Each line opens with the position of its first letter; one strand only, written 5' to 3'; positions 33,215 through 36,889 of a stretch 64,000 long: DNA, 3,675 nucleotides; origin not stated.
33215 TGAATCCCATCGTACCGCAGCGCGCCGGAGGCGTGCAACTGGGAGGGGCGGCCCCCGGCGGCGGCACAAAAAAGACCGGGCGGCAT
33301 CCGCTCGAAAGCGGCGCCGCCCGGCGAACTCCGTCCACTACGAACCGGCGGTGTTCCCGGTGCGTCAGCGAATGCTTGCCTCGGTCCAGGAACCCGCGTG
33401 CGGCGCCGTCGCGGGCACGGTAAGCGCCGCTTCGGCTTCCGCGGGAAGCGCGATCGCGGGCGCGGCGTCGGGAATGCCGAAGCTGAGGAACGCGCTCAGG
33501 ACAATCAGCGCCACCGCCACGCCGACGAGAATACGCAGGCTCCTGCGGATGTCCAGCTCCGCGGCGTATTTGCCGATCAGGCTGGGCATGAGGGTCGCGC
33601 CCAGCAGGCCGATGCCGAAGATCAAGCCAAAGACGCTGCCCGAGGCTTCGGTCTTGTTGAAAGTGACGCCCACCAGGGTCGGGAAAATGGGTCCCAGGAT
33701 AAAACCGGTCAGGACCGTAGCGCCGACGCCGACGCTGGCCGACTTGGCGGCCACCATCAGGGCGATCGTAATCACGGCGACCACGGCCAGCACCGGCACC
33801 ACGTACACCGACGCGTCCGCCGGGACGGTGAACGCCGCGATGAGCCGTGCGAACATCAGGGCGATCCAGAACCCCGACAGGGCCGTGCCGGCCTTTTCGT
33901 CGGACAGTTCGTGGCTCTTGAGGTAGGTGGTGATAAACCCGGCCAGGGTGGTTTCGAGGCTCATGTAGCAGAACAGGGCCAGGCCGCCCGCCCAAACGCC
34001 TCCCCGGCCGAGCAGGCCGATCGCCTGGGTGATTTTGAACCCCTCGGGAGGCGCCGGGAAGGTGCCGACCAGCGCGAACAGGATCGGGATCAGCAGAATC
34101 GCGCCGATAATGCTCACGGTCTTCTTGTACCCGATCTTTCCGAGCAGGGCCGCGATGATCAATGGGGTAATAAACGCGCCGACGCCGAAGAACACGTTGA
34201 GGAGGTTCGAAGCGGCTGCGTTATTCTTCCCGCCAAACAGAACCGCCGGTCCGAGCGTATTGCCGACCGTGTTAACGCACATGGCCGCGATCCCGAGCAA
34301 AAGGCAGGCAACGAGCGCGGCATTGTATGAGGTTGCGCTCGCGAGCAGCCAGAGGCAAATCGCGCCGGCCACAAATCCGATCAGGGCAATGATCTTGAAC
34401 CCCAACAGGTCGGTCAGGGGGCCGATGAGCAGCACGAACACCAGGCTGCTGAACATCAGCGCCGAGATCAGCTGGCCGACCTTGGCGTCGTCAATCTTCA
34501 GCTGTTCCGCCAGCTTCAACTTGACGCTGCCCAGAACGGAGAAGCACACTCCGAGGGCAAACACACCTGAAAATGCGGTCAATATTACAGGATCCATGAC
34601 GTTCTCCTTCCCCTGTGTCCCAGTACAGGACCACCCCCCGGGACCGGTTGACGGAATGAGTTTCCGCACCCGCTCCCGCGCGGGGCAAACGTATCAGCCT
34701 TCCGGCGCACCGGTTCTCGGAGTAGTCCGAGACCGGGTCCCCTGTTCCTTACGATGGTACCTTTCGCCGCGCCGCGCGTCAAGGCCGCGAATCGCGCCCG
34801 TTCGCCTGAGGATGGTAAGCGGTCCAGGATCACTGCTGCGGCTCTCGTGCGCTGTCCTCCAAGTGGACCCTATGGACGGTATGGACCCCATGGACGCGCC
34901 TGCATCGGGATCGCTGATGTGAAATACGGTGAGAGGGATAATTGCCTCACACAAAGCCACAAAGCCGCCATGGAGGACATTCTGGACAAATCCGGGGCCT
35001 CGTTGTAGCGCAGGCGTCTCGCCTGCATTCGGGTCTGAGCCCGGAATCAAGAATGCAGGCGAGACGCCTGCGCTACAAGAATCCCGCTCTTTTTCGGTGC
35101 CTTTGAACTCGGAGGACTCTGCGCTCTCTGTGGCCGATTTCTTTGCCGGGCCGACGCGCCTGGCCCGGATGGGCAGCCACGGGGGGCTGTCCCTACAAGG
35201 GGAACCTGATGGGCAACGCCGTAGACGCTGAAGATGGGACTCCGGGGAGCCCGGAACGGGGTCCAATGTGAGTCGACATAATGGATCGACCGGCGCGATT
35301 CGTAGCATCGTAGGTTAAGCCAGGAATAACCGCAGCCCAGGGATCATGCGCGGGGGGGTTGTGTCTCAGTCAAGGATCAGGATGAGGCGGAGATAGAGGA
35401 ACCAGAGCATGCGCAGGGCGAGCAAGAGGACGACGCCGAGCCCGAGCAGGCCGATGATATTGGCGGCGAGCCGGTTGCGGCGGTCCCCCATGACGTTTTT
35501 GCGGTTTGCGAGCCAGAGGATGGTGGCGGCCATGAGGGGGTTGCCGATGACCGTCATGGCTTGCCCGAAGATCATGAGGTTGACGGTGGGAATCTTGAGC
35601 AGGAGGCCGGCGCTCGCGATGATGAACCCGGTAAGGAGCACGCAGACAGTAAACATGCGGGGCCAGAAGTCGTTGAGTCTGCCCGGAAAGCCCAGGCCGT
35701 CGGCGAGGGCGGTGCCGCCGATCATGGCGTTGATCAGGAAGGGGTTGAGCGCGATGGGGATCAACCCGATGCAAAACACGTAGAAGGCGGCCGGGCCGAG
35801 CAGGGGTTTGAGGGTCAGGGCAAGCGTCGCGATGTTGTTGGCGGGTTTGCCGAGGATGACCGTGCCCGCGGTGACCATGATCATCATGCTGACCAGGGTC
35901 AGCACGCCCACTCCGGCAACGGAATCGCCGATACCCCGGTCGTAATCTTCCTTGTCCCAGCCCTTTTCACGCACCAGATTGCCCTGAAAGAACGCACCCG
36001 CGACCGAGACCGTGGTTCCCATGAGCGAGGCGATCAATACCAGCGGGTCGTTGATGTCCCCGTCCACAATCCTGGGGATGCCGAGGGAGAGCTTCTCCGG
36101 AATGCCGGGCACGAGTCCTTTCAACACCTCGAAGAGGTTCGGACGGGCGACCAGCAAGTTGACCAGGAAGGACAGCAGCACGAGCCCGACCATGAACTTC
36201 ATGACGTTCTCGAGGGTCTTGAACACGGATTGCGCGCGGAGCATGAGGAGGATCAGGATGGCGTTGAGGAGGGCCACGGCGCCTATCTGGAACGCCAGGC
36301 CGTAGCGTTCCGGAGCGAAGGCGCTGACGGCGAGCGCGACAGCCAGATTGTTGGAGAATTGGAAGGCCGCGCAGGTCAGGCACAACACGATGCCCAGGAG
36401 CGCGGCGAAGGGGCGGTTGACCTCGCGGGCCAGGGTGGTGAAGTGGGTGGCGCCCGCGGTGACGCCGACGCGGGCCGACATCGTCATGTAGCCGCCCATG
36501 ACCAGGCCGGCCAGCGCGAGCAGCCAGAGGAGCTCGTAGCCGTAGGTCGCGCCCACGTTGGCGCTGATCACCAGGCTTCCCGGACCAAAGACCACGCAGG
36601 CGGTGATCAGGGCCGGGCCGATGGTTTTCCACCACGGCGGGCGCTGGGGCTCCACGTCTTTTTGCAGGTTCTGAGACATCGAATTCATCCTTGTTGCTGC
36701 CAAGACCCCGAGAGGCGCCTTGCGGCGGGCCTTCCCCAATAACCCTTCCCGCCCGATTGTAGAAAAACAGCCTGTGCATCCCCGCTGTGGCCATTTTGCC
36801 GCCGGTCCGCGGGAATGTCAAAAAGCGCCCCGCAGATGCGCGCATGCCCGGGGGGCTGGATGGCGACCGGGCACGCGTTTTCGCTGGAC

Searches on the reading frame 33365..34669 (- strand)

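Call 20: search_protein_families(library=pfam, proteins=[window:33365-34669:-])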
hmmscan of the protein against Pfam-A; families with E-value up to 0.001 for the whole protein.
window:33365-34669:- (434 aa): 1 family
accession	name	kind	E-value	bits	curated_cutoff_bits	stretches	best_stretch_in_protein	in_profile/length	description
PF07690.21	MFS_1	-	1.1e-20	74.2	33.4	1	33-362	2-347/347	Major Facilitator Superfamily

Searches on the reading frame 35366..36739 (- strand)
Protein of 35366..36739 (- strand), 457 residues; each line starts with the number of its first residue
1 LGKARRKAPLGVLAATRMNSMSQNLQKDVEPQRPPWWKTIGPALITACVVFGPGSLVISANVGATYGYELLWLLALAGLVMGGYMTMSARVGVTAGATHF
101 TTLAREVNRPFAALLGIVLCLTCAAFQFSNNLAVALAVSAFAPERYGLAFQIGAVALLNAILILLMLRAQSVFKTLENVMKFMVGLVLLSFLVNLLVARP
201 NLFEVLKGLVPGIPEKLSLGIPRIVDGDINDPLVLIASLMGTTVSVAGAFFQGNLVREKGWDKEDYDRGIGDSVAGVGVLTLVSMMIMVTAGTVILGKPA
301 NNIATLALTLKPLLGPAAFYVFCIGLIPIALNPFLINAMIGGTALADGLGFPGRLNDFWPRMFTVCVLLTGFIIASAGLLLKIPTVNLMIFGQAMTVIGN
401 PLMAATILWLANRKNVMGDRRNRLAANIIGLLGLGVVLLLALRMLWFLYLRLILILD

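Call 20: search_protein_families(library=pfam, proteins=[window:35366-36739:-])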
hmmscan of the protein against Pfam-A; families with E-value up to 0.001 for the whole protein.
window:35366-36739:- (457 aa): 1 family
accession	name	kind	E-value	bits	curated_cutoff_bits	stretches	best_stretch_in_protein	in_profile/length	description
PF01566.24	Nramp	-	9.1e-53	180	29.8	1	61-423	6-356/357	Natural resistance-associated macrophage protein-like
